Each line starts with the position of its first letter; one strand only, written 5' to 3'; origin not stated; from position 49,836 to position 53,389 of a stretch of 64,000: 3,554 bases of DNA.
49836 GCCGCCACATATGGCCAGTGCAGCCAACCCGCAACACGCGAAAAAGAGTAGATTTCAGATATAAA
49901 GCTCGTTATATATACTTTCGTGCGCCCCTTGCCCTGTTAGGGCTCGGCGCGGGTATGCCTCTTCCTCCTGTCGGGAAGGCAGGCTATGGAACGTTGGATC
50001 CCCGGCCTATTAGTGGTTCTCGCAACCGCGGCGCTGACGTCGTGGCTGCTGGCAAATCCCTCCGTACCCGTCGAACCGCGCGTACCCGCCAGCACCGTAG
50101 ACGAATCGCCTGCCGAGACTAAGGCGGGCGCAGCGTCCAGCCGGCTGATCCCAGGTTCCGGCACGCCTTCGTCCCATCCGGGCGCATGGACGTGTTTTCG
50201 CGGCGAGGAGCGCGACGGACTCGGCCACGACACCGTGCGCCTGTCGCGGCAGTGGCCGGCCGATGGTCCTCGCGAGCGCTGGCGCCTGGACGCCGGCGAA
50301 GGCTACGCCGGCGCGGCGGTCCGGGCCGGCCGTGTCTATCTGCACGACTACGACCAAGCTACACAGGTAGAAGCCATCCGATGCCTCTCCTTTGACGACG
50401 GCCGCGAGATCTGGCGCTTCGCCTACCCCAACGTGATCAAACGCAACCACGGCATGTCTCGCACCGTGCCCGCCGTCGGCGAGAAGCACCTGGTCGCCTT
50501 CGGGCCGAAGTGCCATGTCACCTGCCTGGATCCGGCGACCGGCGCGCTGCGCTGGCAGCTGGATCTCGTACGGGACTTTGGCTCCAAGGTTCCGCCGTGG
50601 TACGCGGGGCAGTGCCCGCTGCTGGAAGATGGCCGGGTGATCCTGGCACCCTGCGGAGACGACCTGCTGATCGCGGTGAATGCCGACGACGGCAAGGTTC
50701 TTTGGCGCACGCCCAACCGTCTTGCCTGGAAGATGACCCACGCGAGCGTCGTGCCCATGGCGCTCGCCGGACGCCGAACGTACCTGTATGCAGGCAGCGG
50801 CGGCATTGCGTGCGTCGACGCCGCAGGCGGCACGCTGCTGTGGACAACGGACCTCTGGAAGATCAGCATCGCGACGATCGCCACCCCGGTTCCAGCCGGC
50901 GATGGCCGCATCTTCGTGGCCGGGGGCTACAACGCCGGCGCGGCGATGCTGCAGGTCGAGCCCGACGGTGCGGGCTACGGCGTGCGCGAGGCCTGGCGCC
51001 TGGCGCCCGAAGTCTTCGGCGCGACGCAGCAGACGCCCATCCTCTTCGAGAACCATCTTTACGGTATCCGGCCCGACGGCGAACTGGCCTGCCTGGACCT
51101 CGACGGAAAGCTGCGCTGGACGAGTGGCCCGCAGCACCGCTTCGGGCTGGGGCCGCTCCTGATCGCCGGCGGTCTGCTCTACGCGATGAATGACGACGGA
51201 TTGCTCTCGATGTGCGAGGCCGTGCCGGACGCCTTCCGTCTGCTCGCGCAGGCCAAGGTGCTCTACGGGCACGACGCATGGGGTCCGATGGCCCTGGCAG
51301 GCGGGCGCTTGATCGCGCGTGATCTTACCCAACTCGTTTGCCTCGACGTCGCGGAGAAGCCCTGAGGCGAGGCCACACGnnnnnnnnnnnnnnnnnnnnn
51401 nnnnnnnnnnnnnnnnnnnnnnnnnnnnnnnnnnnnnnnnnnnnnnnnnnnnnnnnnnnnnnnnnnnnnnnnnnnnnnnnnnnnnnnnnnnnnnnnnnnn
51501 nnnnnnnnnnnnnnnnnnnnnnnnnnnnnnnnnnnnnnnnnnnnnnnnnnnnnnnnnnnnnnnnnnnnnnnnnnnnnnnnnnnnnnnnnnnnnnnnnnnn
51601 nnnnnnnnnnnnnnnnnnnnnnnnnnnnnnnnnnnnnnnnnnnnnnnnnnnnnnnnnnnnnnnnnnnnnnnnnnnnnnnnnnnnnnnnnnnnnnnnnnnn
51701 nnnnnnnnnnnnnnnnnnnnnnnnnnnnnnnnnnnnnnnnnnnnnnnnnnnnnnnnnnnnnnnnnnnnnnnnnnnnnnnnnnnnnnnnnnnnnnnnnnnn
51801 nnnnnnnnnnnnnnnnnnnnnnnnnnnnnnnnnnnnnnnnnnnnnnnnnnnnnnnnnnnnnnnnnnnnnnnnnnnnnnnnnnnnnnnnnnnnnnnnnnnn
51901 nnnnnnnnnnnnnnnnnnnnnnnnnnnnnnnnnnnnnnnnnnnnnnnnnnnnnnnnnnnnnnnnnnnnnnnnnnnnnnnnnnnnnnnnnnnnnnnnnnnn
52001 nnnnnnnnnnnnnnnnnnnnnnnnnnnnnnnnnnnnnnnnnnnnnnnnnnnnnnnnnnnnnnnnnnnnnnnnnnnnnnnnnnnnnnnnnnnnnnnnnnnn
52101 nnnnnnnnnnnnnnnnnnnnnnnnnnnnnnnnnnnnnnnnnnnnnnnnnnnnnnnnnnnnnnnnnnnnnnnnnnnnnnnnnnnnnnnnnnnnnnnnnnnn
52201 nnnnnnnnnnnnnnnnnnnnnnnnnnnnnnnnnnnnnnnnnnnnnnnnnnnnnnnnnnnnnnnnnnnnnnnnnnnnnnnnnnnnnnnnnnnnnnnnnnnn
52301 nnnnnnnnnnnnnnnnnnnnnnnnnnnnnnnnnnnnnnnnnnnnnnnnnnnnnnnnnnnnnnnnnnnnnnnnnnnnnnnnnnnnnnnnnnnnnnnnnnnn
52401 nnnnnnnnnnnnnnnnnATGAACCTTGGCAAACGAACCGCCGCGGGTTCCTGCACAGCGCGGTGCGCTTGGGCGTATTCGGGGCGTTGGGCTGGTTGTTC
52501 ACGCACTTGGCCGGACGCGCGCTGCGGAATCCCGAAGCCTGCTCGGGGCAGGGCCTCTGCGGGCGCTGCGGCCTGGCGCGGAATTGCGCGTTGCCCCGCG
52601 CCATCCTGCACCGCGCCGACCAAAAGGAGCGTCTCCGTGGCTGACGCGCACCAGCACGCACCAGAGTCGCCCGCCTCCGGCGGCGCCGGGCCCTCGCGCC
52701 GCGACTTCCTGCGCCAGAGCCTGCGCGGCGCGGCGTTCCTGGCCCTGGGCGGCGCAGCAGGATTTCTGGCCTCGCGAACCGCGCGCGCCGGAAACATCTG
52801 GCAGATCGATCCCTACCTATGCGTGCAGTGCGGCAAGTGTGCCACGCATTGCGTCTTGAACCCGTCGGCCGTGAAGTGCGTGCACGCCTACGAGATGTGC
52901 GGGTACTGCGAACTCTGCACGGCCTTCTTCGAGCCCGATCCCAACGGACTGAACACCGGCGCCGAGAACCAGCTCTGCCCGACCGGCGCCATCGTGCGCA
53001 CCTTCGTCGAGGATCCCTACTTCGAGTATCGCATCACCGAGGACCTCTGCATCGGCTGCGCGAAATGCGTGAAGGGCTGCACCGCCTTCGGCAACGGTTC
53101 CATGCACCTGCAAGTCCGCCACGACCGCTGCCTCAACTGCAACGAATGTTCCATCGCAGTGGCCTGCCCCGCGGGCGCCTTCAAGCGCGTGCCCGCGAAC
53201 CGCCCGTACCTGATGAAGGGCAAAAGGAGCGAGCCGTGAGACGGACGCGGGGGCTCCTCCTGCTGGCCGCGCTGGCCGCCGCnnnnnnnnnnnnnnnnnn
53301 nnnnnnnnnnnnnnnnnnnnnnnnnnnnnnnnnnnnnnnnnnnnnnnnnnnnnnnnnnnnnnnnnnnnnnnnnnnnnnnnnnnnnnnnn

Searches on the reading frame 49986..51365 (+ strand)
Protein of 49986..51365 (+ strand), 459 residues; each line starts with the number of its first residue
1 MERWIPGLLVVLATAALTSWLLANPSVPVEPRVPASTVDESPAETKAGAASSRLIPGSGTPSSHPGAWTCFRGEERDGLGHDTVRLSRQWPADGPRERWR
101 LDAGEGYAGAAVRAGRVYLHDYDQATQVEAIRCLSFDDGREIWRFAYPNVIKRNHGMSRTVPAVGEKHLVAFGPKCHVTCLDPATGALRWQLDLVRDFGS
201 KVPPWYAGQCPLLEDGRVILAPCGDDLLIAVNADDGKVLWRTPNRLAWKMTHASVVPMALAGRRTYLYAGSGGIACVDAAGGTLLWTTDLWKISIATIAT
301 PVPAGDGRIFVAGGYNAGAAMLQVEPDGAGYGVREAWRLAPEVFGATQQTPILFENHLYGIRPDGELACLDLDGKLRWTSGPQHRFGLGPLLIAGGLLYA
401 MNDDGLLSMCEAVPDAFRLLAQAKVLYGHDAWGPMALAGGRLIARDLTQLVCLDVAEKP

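Call 6: search_protein_families(library=pfam, proteins=[window:49986-51365:+], max_evalue=0.001)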
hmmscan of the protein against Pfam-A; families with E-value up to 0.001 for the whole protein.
window:49986-51365:+ (459 aa): 3 families
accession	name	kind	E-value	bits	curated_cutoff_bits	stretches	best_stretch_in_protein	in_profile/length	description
PF13360.13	PQQ_2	-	2.3e-28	99.9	27.6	1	131-372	5-224/233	Outer membrane protein assembly factor BamB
PF13570.13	Beta-prop_ACSF4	-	1.6e-07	31.5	133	1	130-383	30-254/329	Beta-alanine-activating enzyme, beta-propeller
PF01011.28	PQQ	-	5.5e-07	29.1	26.7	0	140-238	28-136/595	Glucose/ethanol/alcohol dehydrogenase, beta-propeller domain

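Call 8: search_protein_families(library=ncbifam, proteins=[window:49986-51365:+], max_evalue=0.001)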
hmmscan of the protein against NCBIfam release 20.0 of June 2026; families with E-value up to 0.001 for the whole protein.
window:49986-51365:+ (459 aa): 4 families
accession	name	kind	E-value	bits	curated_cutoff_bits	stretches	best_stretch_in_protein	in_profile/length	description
TIGR03300.1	assembly_YfgL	equivalog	2e-09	36.6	285.2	1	131-288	77-216/377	outer membrane protein assembly factor BamB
NF008351.0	PRK11138.1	equivalog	4.9e-08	31.9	423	0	132-242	82-186/394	outer membrane protein assembly factor BamB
TIGR04528.1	acido_non_PQQ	subfamily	3e-07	29.6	650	1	134-242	72-179/493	acido-empty-quinoprotein group A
TIGR03075.1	PQQ_enz_alc_DH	subfamily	2.6e-05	23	480.05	0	225-289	78-147/530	PQQ-dependent dehydrogenase, methanol/ethanol family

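Call 56: search_solved_structures(query=window:49986-51365:+, max_evalue=0.01)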
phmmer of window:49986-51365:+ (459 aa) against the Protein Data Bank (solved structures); distinct sequences matched with E-value up to 0.01: 29.
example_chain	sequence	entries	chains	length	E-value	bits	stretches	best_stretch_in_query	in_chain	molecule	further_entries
6tjh_A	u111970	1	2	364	3.3e-12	49.3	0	288-408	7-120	Cake9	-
6tji_A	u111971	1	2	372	4.6e-12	48.8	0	291-407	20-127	Cake10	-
6tjg_A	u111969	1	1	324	8.1e-11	44.7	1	224-407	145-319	Cake8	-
6tjf_A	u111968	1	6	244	1.9e-08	36.9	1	288-408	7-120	Cake6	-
28jl_B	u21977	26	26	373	7.1e-08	34.9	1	198-307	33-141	Outer membrane protein assembly factor BamB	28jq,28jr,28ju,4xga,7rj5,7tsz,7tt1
5ljo_B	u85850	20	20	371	7.2e-08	34.9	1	198-302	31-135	Outer membrane protein assembly factor BamB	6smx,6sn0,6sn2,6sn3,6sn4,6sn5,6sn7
3q54_A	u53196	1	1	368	7.2e-08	34.9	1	198-300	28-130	Outer membrane assembly lipoprotein YfgL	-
3q7m_A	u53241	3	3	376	7.3e-08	34.9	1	198-307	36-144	Lipoprotein yfgL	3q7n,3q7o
5ayw_B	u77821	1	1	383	7.4e-08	34.9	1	198-302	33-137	Outer membrane protein assembly factor BamB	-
8spr_B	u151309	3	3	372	7.4e-08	34.9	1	198-302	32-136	Outer membrane protein assembly factor BamB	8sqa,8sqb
3p1l_A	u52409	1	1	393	7.4e-08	34.9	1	197-302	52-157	Lipoprotein yfgL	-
3prw_A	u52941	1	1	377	7.6e-08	34.8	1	198-307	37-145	Lipoprotein yfgL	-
2yh3_A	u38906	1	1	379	8e-08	34.8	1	198-302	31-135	LIPOPROTEIN YFGL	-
7nri_B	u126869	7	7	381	8.2e-08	34.7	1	198-302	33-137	Outer membrane protein assembly factor BamB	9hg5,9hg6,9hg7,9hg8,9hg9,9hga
8adg_B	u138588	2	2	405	9.9e-08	34.5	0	198-290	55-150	Outer membrane protein assembly factor BamB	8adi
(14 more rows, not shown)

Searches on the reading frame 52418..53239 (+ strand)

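Call 6: search_protein_families(library=pfam, proteins=[window:52418-53239:+], max_evalue=0.001)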
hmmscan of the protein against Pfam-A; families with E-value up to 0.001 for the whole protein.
window:52418-53239:+ (273 aa): 4 families
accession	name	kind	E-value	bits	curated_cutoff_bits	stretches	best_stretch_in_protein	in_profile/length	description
PF12837.12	Fer4_6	-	7.4e-09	35.6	25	0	206-221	4-19/24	4Fe-4S binding domain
PF00037.32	Fer4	-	1e-06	28.7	21.1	0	129-145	2-18/24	4Fe-4S binding domain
PF12838.12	Fer4_7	-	4.7e-06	27.4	27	0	187-222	12-49/52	4Fe-4S dicluster domain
PF14697.11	Fer4_21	-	3.2e-05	24.4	35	1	205-252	2-53/59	4Fe-4S dicluster domain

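Call 8: search_protein_families(library=ncbifam, proteins=[window:52418-53239:+], max_evalue=0.001)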
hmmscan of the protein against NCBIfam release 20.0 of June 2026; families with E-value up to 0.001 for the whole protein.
window:52418-53239:+ (273 aa): 3 families
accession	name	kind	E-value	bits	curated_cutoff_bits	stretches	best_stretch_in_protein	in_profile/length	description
NF058577.1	FdxA_fam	equivalog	1.1e-06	28.7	65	0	179-222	11-49/52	4Fe-4S ferredoxin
TIGR02912.1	sulfite_red_C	equivalog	0.00012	21.2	324.1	1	203-260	163-223/314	sulfite reductase subunit C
NF003475.0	PRK05113.1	equivalog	0.00032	20.6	203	1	206-255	110-160/190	electron transport complex subunit RsxB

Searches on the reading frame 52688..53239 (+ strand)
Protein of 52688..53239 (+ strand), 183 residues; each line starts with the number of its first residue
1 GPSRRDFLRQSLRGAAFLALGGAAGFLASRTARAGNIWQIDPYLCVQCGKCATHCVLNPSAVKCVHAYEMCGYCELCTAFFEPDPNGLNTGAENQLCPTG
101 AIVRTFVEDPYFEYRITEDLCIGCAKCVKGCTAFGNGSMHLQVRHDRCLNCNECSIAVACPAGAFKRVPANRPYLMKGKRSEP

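Call 43: search_protein_families(library=ncbifam, proteins=[window:52688-53239:+], max_evalue=0.01)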
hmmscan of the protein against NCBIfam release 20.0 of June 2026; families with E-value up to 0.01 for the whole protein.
window:52688-53239:+ (183 aa): 11 families
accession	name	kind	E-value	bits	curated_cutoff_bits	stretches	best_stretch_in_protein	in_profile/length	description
NF058577.1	FdxA_fam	equivalog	4.6e-08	33.1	65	3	89-132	11-49/52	4Fe-4S ferredoxin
TIGR02912.1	sulfite_red_C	equivalog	4.1e-05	22.7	324.1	1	113-170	163-223/314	sulfite reductase subunit C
NF003475.0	PRK05113.1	equivalog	9.6e-05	22.3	203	1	116-165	110-160/190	electron transport complex subunit RsxB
NF007382.0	PRK09898.1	equivalog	0.00053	19.6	213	1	95-168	133-201/208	ferredoxin-like protein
TIGR01944.1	rnfB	subfamily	0.00087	18.9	68.7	1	116-170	110-165/190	RnfABCDGE type electron transport complex subunit B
TIGR03287.1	methan_mark_16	hypoth_equivalog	0.0011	17.5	363.95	1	140-167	296-323/391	methanogenesis marker 16 metalloprotein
NF005415.0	PRK06991.1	equivalog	0.0021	17.8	281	1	110-171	76-138/284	electron transport complex subunit RsxB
NF007658.0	PRK10330.1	equivalog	0.0039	16.7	260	0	95-141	68-106/181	electron transport protein HydN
TIGR03336.1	IOR_alpha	equivalog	0.006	15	650.9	1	111-165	542-595/595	indolepyruvate ferredoxin oxidoreductase subunit alpha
TIGR03294.1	FrhG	equivalog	0.0085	15.8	245.5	1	116-166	171-221/228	coenzyme F420 hydrogenase subunit gamma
TIGR02936.1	fdxN_nitrog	equivalog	0.0089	16.1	80.55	1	110-132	12-34/91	ferredoxin III, nif-specific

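Call 44: search_protein_families(library=pfam, proteins=[window:52688-53239:+], max_evalue=0.01)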
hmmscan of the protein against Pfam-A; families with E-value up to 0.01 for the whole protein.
window:52688-53239:+ (183 aa): 8 families
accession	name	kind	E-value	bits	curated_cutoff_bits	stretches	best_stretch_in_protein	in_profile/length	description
PF12837.12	Fer4_6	-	1.2e-09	38.1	25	3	116-131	4-19/24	4Fe-4S binding domain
PF12838.12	Fer4_7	-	6.9e-08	33.3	27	2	97-132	12-49/52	4Fe-4S dicluster domain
PF00037.32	Fer4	-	7.4e-07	29.2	21.1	1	39-55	2-18/24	4Fe-4S binding domain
PF14697.11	Fer4_21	-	6.5e-05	23.4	35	1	115-162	2-53/59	4Fe-4S dicluster domain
PF13187.11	Fer4_9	-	0.00016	22.1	27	0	71-132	5-48/52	4Fe-4S dicluster domain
PF13237.11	Fer4_10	-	0.00021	21.6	25.5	0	115-156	3-50/53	4Fe-4S dicluster domain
PF12797.12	Fer4_2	-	0.00028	21.1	24.5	0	118-132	7-21/22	4Fe-4S binding domain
PF13183.11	Fer4_8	-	0.0044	17.9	27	0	35-55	44-64/68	4Fe-4S dicluster domain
